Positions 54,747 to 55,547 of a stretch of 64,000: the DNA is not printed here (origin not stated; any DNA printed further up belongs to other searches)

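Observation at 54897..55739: Bactofilin fused to an HTH_17 DNA-binding domain, followed by a membrane-anchored HTH_17 paralog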

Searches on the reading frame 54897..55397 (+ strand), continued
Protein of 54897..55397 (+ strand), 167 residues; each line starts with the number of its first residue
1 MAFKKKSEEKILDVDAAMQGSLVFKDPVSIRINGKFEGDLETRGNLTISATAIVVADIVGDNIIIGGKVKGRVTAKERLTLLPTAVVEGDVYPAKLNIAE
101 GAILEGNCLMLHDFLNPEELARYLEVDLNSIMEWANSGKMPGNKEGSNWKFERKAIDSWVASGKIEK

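Call 18: search_protein_families(library=pfam, proteins=[P0121, P0126, P0135, P0136, P0139, P0151, P0152, P0162, P0198, P0176], max_evalue=0.01)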
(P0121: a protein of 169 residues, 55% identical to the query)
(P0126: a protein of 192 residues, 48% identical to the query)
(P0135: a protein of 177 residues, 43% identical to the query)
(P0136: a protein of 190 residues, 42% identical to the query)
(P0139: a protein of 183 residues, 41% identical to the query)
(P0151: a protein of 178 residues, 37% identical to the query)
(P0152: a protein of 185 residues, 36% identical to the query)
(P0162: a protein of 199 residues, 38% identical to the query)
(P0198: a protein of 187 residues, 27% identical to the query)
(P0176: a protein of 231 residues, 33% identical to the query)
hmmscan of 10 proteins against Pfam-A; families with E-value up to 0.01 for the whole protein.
P0121 (169 aa): 2 families
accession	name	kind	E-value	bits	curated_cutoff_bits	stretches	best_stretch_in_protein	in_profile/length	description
PF04519.19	Bactofilin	-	8e-26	90.6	27.9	1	18-111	6-97/98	Polymer-forming cytoskeletal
PF12728.13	HTH_17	-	4.8e-10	40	27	1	118-166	2-50/51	Helix-turn-helix domain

P0126 (192 aa): 2 families
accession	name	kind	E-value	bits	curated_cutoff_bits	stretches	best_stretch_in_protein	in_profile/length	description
PF04519.19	Bactofilin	-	1.9e-25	89.4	27.9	1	23-120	2-97/98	Polymer-forming cytoskeletal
PF12728.13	HTH_17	-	3.1e-09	37.4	27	1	142-190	1-49/51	Helix-turn-helix domain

P0135 (177 aa): 2 families
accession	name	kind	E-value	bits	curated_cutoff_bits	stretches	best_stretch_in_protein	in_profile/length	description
PF04519.19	Bactofilin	-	1.3e-24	86.7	27.9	1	15-110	4-97/98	Polymer-forming cytoskeletal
PF12728.13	HTH_17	-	1.3e-09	38.6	27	1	124-172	1-49/51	Helix-turn-helix domain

P0136 (190 aa): 3 families
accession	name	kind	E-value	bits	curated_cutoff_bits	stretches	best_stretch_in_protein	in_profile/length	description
PF04519.19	Bactofilin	-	1.5e-21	76.9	27.9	1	20-117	2-97/98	Polymer-forming cytoskeletal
PF12728.13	HTH_17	-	1.3e-10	41.8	27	1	131-178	2-49/51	Helix-turn-helix domain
PF10833.13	DUF2572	-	0.0013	18.9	23.8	0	72-107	149-184/219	Protein of unknown function (DUF2572)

P0139 (183 aa): 4 families
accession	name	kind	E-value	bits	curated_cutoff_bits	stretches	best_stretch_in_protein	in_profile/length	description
PF04519.19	Bactofilin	-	1.3e-22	80.3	27.9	1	22-116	6-98/98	Polymer-forming cytoskeletal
PF12728.13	HTH_17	-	6.7e-09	36.3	27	1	130-180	1-50/51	Helix-turn-helix domain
PF13411.12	MerR_1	-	0.00033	21.1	21.6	1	131-174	1-44/69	MerR HTH family regulatory protein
PF04539.22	Sigma70_r3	-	0.0065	17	25.3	0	123-159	13-49/78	Sigma-70 region 3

P0151 (178 aa): 2 families
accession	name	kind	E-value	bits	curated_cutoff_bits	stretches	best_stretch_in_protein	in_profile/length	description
PF04519.19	Bactofilin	-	1.4e-22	80.2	27.9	1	14-110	3-97/98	Polymer-forming cytoskeletal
PF12728.13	HTH_17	-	4.7e-10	40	27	1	125-173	2-50/51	Helix-turn-helix domain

P0152 (185 aa): 2 families
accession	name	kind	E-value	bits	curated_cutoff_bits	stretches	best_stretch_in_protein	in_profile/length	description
PF04519.19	Bactofilin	-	1.1e-22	80.5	27.9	1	18-110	8-98/98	Polymer-forming cytoskeletal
PF12728.13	HTH_17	-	6.9e-09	36.3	27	1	133-182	2-50/51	Helix-turn-helix domain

P0162 (199 aa): 2 families
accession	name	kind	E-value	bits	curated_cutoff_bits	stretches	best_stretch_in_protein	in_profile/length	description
PF04519.19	Bactofilin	-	4.6e-17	62.5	27.9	1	73-137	33-97/98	Polymer-forming cytoskeletal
PF12728.13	HTH_17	-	1e-07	32.5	27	1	154-198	6-50/51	Helix-turn-helix domain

P0198 (187 aa): 2 families
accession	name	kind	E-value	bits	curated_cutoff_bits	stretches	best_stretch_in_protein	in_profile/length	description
PF04519.19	Bactofilin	-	2.9e-20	72.8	27.9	1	14-108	6-98/98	Polymer-forming cytoskeletal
PF12728.13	HTH_17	-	4.4e-11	43.3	27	1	122-171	2-50/51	Helix-turn-helix domain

P0176 (231 aa): 25 families
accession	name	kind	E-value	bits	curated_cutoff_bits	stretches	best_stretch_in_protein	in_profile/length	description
PF12728.13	HTH_17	-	9.7e-36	122.2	27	3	99-147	2-50/51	Helix-turn-helix domain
PF18805.7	LRR_10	-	1.1e-08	35.2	30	0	56-74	34-51/67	Leucine-rich repeat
PF00376.29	MerR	-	2.5e-08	34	28.2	1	172-203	1-34/38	MerR family regulatory protein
PF13384.12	HTH_23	-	7.5e-07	29.2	24.6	1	164-192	12-39/50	Homeodomain-like domain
PF12964.13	DUF3853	-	7.6e-07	29.6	22.1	0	146-196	24-72/97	Protein of unknown function (DUF3853)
PF02796.21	HTH_7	-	5.1e-06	27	23.8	1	155-189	7-40/45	Helix-turn-helix domain of resolvase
PF10743.14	Phage_Cox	-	6.5e-06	26.3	27.5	0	170-197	11-38/87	Regulatory phage protein cox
PF01978.25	TrmB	-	1.1e-05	25.6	25.6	0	167-190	19-42/68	Sugar-specific transcriptional regulator TrmB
PF09339.16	HTH_IclR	-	2.2e-05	24.5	22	0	167-191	15-39/52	IclR helix-turn-helix domain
PF01381.28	HTH_3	-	2.8e-05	24.5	23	0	163-192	2-31/55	Helix-turn-helix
PF13411.12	MerR_1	-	4e-05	24.1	21.6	0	171-214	1-45/69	MerR HTH family regulatory protein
PF13551.12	HTH_29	-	6.5e-05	23.4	28.1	0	165-192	7-34/64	Winged helix-turn helix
PF13443.12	HTH_26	-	0.00021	21.9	22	0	164-193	4-33/63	Cro/C1-type HTH DNA-binding domain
PF05930.18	Phage_AlpA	-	0.0005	20.3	21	0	174-198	7-31/51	Prophage CP4-57 regulatory protein (AlpA)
PF13591.12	MerR_2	-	0.00076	19.7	29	0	172-225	2-55/84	MerR HTH family regulatory protein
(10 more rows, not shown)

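Call 19: find_encoding_contigs(protein=P0123, flank=6000, max_places=3)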
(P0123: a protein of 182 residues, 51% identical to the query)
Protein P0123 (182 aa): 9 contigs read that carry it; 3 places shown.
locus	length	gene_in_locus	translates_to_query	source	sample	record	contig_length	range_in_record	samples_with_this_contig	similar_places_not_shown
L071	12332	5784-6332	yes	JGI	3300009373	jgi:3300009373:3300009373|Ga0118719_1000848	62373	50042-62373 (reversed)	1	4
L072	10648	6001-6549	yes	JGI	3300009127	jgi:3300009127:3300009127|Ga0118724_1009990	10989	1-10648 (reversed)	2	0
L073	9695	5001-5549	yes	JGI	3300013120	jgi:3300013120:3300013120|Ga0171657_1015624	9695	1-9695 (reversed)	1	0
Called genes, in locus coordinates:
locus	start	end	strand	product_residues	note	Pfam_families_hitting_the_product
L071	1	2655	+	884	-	?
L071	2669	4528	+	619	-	PF13584:BatD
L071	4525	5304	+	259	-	PF07719:TPR_2 (faint), PF00515:TPR_1 (weak)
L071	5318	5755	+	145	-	PF02308:MgtC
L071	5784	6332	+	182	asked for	PF04519:Bactofilin, PF12728:HTH_17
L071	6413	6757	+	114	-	PF12728:HTH_17 (weak)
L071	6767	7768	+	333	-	PF13180:PDZ_2 (faint), PF17820:PDZ_6 (weak), PF00595:PDZ (weak)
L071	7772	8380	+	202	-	-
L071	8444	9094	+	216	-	PF07719:TPR_2 (faint)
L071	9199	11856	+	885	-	PF02739:5_3_exonuc_N, PF01367:5_3_exonuc, PF01612:DNA_pol_A_exo1, PF22619:DNA_polI_exo1, PF00476:DNA_pol_A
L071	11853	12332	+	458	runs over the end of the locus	PF08323:Glyco_transf_5, PF13439:Glyco_transf_4 (weak), PF00534:Glycos_transf_1, PF13692:Glyco_trans_1_4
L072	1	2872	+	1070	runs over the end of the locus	?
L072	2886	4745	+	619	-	PF13584:BatD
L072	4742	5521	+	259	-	PF07719:TPR_2 (faint), PF00515:TPR_1 (weak)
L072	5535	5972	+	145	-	PF02308:MgtC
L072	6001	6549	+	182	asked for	PF04519:Bactofilin, PF12728:HTH_17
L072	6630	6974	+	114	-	PF12728:HTH_17 (weak)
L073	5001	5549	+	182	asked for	PF04519:Bactofilin, PF12728:HTH_17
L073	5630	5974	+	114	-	PF12728:HTH_17 (weak)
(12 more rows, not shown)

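Call 20: find_encoding_contigs(protein=P0298, flank=6000, max_places=2)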
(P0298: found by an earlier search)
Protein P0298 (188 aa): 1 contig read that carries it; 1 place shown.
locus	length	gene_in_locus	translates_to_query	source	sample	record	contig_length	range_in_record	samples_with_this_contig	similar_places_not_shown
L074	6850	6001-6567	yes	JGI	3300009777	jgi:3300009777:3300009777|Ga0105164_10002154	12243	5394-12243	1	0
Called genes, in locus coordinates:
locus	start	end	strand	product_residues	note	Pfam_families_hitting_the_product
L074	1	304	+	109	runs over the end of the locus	PF09685:MamF_MmsF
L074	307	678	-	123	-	PF13560:HTH_31, PF12844:HTH_19 (weak), PF01381:HTH_3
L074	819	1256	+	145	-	-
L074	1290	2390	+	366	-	PF25216:Volactin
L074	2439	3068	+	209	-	-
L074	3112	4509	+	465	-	PF00142:Fer4_NifH (weak), PF01656:CbiA, PF06564:CBP_BcsQ, PF09140:MipZ (faint), PF10609:ParA (faint), PF13614:AAA_31, PF16561:AMPK1_CBM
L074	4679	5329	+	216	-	-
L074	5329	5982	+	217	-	-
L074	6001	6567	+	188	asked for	PF04519:Bactofilin, PF12728:HTH_17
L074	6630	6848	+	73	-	?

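Call 22: find_encoding_contigs(protein=P0151, flank=5000, max_places=3)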
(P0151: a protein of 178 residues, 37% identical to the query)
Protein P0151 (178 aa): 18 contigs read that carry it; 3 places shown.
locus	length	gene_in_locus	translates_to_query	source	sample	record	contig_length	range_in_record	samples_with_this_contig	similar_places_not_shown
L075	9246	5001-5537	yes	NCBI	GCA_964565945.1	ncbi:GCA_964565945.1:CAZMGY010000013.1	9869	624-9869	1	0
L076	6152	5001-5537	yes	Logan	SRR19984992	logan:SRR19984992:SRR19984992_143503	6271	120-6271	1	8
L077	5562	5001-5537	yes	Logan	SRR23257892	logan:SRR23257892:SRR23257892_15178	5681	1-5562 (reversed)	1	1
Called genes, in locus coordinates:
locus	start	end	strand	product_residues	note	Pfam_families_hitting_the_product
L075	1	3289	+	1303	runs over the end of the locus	?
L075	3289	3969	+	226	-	PF05036:SPOR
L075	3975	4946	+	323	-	PF07719:TPR_2 (weak), PF00515:TPR_1 (weak), PF00595:PDZ (weak), PF13180:PDZ_2 (faint), PF17820:PDZ_6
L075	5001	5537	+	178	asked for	PF04519:Bactofilin, PF12728:HTH_17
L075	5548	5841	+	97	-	PF12728:HTH_17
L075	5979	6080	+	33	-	-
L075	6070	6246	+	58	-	-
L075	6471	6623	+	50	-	-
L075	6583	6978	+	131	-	-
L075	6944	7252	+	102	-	-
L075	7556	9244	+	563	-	?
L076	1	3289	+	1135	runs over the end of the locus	?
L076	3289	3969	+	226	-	PF05036:SPOR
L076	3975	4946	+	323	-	PF07719:TPR_2 (weak), PF00515:TPR_1 (weak), PF00595:PDZ (weak), PF13180:PDZ_2 (faint), PF17820:PDZ_6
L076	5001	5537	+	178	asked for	PF04519:Bactofilin, PF12728:HTH_17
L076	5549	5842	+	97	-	PF12728:HTH_17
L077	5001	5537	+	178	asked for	PF04519:Bactofilin, PF12728:HTH_17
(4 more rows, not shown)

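Call 23: find_encoding_contigs(protein=P0271, flank=5000, max_places=2)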
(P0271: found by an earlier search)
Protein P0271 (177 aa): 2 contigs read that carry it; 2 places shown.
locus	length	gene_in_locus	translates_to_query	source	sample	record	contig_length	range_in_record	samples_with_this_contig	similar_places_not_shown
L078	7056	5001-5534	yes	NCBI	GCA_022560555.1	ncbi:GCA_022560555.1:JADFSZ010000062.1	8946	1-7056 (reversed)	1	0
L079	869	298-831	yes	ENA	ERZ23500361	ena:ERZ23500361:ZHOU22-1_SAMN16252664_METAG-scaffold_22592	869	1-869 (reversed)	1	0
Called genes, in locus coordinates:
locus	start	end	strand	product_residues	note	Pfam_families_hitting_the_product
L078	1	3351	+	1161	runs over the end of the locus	PF02811:PHP, PF07733:DNA_pol3_alpha, PF17657:DNA_pol3_finger, PF14579:HHH_6, PF01336:tRNA_anti-codon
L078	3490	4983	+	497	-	PF00072:Response_reg, PF02518:HATPase_c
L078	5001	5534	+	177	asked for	PF04519:Bactofilin, PF12728:HTH_17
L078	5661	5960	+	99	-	PF12728:HTH_17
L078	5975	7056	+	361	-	PF04715:, PF00425:Chorismate_bind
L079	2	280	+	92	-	?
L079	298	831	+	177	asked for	PF04519:Bactofilin, PF12728:HTH_17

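Call 24: find_encoding_contigs(protein=P0287, flank=5000, max_places=2)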
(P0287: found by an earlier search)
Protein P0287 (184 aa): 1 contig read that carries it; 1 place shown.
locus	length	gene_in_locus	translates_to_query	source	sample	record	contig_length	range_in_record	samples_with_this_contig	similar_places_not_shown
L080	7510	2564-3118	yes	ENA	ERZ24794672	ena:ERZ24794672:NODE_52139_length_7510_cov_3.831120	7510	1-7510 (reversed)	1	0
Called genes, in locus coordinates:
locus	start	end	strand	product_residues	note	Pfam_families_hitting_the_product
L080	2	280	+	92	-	?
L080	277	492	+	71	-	-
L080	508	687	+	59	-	-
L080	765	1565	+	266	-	-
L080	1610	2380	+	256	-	PF04055:Radical_SAM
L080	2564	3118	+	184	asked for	PF04519:Bactofilin, PF12728:HTH_17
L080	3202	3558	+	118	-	-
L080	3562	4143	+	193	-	-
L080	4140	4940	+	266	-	-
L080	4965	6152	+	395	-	PF15892:BNR_4 (faint)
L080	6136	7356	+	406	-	PF00930:DPPIV_N (faint), PF25174:Beta-prop_THOC3 (faint), PF26550:Tricorn_2nd (faint), PF14583:Pectate_lyase22 (faint), PF23414:Beta-prop_EML_2 (faint), PF07676:PD40 (faint), PF26549:Tricorn_N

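Call 35: predict_structure(alignment_id=A1)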
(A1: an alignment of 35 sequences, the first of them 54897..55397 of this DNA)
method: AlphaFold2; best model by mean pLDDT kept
length: 167 residues; sequences in the alignment: 35
mean_pLDDT: 82.9   pTM: 0.61
mean pLDDT of the five models: 82.9, 82.8, 81.8, 81.6, 81.0
residues with pLDDT >= 90: 71; 70-90: 77; 50-70: 10; < 50: 9
segments of 3 or more residues with pLDDT < 50: 1-8
pLDDT, mean of each block of 10 residues (from residue 1): 45 84 86 93 91 94 95 93 96 92 90 73 78 80 77 74 60
secondary structure, 60 per line:
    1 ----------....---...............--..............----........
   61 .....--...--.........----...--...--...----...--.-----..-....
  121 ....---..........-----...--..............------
elements in order: E11-14 E18-32 E35-48 E53-65 E68-70 E73-81 E86-88 E91-93 E96-98 E103-105 H117-124 H128-137 E143-145 E148-152 H153-161
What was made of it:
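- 54897..55400 (+): Bactofilin-HTH_17 fusion protein (167 aa). AlphaFold mean pLDDT 82.9 (call 35).
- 54897..54926 (+): N-terminal basic peptide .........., resembling a bactofilin membrane-targeting sequence. Disordered in the model (residues 1-8, pLDDT below 50, call 35).
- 55236..55385 (+): C-terminal winged HTH (HTH_17, residues 114-163). Acidic variant. Topology a1 117-124, a2 128-137, hairpin 143-152, a3 153-161 (call 35).
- On Bactofilin (PF04519 / DUF583): AlphaFold pLDDT 84-96 for residues 11-105 (call 35).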
